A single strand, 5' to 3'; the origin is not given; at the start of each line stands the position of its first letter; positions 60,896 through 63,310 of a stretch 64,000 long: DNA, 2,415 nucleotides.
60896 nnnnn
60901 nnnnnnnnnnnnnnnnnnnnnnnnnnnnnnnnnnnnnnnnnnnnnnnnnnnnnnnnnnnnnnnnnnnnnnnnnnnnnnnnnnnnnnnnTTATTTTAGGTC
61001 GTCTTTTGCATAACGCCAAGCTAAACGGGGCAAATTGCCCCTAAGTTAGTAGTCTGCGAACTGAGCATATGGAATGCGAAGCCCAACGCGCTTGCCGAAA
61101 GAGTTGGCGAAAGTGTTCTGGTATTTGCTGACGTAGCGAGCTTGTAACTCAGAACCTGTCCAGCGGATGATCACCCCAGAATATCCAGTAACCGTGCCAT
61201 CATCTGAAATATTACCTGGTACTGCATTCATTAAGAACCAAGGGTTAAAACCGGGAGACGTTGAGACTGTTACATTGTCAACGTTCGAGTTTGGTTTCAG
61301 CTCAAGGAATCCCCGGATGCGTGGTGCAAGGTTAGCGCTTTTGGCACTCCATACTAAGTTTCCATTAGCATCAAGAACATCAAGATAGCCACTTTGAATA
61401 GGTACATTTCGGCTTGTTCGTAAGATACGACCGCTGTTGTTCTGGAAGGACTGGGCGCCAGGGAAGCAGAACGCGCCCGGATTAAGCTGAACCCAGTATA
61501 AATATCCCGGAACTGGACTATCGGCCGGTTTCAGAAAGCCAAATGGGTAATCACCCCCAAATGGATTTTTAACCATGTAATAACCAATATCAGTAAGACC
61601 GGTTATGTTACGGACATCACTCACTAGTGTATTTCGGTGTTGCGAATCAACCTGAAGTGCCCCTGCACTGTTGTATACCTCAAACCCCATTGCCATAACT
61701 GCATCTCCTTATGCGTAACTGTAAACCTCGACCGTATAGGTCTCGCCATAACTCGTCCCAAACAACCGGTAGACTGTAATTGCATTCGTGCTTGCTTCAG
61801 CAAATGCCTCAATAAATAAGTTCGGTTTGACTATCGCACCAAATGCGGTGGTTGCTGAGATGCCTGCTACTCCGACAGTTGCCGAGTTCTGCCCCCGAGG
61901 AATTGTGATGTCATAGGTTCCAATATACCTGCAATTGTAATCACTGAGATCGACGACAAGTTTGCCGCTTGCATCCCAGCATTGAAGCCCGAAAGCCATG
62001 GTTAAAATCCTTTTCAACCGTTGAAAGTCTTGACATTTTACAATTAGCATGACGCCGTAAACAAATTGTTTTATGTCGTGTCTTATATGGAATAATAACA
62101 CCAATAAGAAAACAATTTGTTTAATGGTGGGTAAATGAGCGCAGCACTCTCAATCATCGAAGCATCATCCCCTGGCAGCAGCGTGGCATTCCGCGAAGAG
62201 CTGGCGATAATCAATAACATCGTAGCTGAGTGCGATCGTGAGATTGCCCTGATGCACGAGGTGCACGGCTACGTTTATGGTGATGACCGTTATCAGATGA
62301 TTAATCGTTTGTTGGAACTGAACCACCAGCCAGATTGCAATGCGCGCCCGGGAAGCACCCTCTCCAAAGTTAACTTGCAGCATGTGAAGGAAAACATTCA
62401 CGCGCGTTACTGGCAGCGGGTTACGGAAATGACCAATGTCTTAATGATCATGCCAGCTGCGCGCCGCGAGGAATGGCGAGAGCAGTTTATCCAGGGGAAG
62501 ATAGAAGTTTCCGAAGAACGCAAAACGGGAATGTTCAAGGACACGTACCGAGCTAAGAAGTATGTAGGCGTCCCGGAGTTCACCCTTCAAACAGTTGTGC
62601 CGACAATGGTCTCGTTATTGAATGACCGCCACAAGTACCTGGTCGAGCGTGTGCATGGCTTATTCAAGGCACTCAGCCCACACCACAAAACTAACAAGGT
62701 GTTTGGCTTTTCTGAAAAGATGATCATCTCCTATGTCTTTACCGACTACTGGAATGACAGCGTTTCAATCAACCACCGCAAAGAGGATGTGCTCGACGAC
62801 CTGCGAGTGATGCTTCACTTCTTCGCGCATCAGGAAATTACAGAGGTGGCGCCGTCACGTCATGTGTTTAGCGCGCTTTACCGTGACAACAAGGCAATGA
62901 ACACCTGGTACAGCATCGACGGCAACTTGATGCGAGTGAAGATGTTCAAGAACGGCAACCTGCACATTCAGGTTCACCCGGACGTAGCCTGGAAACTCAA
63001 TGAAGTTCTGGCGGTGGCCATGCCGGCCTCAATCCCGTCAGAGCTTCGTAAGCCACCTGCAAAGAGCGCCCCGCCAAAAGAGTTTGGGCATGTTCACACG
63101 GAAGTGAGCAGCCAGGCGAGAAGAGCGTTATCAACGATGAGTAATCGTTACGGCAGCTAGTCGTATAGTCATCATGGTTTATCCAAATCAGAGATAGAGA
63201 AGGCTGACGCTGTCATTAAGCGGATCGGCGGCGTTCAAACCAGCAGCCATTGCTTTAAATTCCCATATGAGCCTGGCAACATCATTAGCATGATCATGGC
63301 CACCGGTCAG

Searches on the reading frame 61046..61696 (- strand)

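Call 25: search_protein_families(library=pfam, proteins=[window:61046-61696:-], max_evalue=0.01)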
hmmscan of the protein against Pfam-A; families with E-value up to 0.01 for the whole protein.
window:61046-61696:- (216 aa): 0 families

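Call 119: search_protein_families(library=ncbifam, proteins=[window:61046-61696:-], max_evalue=0.01)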
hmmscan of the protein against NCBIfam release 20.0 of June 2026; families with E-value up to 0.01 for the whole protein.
window:61046-61696:- (216 aa): 0 families

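Call 120: search_protein_families(library=phrogs, proteins=[window:61046-61696:-], max_evalue=0.001)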
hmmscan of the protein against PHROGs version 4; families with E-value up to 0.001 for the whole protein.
window:61046-61696:- (216 aa): 2 families
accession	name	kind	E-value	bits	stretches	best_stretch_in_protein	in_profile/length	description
phrog_4524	-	unknown function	4.7e-54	184.3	1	3-214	2-229/230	-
phrog_2427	-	unknown function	7.4e-05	24.1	0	104-201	9-90/103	-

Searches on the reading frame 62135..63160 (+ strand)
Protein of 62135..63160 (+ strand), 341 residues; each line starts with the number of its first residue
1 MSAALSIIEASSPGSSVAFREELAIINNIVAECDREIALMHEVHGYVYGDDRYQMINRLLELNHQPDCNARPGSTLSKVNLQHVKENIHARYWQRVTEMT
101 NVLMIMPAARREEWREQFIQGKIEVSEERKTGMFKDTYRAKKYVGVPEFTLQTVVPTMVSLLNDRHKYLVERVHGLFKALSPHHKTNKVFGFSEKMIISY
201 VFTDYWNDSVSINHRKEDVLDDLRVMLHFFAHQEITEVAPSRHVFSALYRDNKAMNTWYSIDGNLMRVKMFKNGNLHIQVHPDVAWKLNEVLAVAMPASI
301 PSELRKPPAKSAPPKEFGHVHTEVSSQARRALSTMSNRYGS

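Call 85: search_protein_families(library=pfam, proteins=[window:62135-63160:+], max_evalue=0.001)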
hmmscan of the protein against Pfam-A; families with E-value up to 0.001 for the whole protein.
window:62135-63160:+ (341 aa): 1 family
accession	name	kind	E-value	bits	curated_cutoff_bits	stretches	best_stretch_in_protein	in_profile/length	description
PF13708.11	DUF4942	-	1.9e-23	83.6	25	1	143-294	36-186/190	Domain of unknown function (DUF4942)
